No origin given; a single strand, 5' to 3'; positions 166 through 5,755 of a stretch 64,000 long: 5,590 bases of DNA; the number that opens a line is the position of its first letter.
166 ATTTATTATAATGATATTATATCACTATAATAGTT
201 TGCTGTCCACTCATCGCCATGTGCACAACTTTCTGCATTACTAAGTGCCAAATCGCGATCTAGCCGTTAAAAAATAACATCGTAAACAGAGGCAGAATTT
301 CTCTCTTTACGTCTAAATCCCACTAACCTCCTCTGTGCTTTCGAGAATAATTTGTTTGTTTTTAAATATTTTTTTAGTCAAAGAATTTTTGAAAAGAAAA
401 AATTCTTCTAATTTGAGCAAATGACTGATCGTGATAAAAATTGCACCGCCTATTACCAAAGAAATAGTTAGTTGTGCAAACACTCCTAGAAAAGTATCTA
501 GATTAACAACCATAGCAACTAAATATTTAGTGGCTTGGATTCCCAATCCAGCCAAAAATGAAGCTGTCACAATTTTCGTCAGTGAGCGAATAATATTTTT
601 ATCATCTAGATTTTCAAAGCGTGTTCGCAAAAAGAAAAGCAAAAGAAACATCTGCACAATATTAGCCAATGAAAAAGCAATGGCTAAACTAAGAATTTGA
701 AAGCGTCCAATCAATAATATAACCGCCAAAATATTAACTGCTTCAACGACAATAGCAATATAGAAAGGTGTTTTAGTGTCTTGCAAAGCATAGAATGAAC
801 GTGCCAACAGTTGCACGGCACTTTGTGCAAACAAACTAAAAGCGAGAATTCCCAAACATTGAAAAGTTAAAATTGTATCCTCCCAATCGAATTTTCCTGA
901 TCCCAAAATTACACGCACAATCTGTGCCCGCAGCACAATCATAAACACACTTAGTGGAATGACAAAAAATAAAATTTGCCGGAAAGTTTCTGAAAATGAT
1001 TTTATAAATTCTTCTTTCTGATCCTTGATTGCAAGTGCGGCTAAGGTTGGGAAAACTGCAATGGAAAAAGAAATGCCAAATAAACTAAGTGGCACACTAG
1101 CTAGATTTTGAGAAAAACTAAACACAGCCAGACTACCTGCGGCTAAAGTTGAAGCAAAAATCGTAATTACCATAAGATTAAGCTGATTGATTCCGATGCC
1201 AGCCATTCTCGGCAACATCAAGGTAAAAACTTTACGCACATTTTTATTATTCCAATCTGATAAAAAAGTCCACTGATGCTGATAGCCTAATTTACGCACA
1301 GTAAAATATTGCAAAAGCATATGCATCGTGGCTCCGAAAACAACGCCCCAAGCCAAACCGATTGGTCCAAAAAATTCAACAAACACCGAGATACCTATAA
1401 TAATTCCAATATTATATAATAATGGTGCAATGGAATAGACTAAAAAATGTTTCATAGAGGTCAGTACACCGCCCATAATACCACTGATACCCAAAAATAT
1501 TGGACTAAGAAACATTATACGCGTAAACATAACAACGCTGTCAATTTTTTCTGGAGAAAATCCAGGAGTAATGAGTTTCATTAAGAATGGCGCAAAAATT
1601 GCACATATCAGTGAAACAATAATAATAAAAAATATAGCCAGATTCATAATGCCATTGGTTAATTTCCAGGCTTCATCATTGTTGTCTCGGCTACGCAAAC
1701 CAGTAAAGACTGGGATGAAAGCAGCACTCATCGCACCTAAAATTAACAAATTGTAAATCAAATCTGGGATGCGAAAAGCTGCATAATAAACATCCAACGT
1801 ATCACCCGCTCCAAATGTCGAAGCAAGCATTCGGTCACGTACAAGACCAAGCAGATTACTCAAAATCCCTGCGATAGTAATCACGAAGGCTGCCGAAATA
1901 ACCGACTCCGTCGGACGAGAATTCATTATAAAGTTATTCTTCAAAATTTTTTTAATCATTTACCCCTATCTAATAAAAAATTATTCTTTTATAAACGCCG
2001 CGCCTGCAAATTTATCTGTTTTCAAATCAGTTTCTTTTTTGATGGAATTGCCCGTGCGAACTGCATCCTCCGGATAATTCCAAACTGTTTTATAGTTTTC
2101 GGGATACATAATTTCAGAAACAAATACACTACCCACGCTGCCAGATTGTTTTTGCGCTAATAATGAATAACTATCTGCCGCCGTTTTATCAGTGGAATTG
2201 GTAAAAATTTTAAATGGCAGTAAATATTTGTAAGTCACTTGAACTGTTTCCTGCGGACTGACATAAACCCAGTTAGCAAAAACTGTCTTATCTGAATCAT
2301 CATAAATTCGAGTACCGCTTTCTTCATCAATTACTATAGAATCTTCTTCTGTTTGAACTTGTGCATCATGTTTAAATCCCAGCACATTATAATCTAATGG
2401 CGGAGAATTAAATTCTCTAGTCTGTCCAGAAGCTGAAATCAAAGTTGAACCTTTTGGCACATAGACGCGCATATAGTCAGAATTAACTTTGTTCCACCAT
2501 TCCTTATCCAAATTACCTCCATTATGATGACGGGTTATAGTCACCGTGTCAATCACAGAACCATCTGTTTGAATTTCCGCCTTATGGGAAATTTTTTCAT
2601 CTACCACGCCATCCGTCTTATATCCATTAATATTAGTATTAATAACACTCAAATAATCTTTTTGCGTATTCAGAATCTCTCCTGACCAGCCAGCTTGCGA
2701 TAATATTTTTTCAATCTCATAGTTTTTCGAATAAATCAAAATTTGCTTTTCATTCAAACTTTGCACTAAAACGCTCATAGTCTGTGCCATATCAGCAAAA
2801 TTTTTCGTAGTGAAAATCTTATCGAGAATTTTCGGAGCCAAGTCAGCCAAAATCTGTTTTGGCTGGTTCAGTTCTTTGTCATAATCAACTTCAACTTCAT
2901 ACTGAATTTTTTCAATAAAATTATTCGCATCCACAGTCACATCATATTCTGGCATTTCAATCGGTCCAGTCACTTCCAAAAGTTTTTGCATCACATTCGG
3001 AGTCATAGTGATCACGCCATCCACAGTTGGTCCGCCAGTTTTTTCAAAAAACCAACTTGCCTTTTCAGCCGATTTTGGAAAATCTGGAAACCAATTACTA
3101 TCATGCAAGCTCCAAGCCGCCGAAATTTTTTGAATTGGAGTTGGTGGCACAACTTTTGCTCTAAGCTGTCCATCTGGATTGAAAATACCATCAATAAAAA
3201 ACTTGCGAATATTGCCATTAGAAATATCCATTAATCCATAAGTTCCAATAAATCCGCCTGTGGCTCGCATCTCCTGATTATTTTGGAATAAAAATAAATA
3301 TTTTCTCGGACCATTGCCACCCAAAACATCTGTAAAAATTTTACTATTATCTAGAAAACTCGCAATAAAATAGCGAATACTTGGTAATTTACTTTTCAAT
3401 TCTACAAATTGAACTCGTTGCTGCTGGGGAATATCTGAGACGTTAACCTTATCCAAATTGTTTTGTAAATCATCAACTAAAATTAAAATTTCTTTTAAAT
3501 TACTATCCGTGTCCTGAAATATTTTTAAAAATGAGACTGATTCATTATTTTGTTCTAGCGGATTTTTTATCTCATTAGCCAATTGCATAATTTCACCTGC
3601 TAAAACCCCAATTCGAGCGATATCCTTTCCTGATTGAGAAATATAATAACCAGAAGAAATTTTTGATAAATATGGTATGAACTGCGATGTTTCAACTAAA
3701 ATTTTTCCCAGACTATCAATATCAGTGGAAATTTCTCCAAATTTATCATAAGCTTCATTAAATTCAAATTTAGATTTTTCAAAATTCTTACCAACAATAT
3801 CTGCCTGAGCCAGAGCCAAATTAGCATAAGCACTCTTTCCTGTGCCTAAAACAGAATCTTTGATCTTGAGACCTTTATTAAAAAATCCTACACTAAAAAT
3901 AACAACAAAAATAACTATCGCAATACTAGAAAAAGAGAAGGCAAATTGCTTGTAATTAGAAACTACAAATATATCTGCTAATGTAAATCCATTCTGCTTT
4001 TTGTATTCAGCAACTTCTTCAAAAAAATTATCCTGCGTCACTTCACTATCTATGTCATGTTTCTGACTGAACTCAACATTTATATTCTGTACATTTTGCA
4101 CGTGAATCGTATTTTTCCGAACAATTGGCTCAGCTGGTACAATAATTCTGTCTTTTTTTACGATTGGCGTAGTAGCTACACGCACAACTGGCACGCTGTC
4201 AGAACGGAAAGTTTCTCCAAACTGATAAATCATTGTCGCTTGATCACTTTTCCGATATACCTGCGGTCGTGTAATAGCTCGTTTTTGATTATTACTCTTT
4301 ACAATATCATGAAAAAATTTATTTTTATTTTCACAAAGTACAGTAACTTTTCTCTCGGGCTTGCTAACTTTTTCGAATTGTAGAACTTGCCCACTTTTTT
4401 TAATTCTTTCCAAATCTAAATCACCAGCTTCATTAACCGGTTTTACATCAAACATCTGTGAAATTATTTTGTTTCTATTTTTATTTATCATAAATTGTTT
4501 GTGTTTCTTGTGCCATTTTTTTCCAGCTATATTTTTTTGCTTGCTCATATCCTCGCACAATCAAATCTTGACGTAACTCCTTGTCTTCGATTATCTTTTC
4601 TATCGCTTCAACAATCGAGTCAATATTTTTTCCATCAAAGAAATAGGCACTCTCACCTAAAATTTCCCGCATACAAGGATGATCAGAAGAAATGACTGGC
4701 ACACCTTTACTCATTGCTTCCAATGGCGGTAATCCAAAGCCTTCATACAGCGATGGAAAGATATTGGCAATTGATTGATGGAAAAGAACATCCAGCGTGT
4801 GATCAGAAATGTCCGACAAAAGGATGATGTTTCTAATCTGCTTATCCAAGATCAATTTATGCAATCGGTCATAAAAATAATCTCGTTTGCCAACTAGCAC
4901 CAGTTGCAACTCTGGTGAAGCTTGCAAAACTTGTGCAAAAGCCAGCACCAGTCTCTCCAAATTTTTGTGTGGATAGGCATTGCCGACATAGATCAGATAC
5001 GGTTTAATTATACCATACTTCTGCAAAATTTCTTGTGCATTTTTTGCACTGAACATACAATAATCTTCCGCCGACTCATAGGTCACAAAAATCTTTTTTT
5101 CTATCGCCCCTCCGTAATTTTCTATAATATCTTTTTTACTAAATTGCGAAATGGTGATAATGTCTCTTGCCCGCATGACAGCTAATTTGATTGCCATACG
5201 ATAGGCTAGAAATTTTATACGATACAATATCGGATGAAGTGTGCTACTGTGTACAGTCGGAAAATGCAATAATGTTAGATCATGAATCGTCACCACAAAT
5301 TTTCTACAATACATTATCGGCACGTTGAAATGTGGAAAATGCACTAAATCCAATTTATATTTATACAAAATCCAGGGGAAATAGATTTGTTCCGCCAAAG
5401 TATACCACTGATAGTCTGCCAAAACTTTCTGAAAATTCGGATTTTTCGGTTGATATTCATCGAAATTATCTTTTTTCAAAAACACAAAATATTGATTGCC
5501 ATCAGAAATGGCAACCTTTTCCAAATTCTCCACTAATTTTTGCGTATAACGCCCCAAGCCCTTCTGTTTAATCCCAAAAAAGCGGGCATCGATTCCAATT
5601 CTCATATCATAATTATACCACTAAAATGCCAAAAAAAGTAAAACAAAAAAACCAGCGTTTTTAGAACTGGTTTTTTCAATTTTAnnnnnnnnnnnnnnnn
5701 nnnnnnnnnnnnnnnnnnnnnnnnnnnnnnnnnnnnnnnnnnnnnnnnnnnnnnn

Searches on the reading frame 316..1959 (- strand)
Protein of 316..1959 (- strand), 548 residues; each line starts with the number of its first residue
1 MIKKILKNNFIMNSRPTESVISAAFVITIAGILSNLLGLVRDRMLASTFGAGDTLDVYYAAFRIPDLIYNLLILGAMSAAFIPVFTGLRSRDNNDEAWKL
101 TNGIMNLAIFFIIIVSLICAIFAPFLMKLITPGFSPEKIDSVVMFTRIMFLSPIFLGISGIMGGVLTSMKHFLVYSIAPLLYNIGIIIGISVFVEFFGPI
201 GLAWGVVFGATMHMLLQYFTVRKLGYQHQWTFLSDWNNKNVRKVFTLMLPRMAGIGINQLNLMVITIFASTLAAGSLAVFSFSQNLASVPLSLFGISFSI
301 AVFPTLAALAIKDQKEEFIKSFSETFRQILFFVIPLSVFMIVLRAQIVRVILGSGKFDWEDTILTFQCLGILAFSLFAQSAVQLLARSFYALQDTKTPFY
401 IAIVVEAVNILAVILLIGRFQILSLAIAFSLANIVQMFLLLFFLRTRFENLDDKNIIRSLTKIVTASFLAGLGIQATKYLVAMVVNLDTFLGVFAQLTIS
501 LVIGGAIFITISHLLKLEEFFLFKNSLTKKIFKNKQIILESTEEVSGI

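Call 37: search_protein_families(library=pfam, proteins=[window:316-1959:-], max_evalue=0.001)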
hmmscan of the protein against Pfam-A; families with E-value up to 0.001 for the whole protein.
window:316-1959:- (548 aa): 3 families
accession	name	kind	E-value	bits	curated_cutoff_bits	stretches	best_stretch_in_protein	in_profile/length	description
PF03023.19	MurJ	-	1.7e-92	310.8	27.4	1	45-480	1-436/451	Lipid II flippase MurJ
PF13440.11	Polysacc_synt_3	-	5.1e-10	39.5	23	1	110-354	52-286/293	Polysaccharide biosynthesis protein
PF01554.23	MatE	-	4.7e-07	30.1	24.9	1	262-411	13-157/161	MatE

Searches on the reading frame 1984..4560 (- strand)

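Call 37: search_protein_families(library=pfam, proteins=[window:1984-4560:-], max_evalue=0.001)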
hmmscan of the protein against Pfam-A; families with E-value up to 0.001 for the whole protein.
window:1984-4560:- (859 aa): 1 family
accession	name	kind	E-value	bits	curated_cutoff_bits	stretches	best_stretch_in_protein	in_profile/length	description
PF13196.11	DUF4012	-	3.2e-31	109.2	28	1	416-555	1-142/144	Protein of unknown function (DUF4012)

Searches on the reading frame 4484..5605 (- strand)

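Call 37: search_protein_families(library=pfam, proteins=[window:4484-5605:-], max_evalue=0.001)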
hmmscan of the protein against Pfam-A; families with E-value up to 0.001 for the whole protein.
window:4484-5605:- (374 aa): 5 families
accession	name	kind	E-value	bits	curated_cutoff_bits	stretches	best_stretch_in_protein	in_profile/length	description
PF00534.26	Glycos_transf_1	-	1.6e-34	119.4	26.4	1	201-354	15-171/172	Glycosyl transferases group 1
PF13692.12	Glyco_trans_1_4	-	2e-23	83.7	27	1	202-341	2-142/142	Glycosyl transferases group 1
PF20706.3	GT4-conflict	-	9.2e-09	35.2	26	1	211-316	209-320/385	Family 4 Glycosyltransferase in conflict systems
PF13439.12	Glyco_transf_4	-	3.6e-07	30.8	28.5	1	16-174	3-161/170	Glycosyltransferase Family 4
PF13524.12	Glyco_trans_1_2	-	6e-06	26.7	25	1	228-367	10-141/144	Glycosyl transferase-like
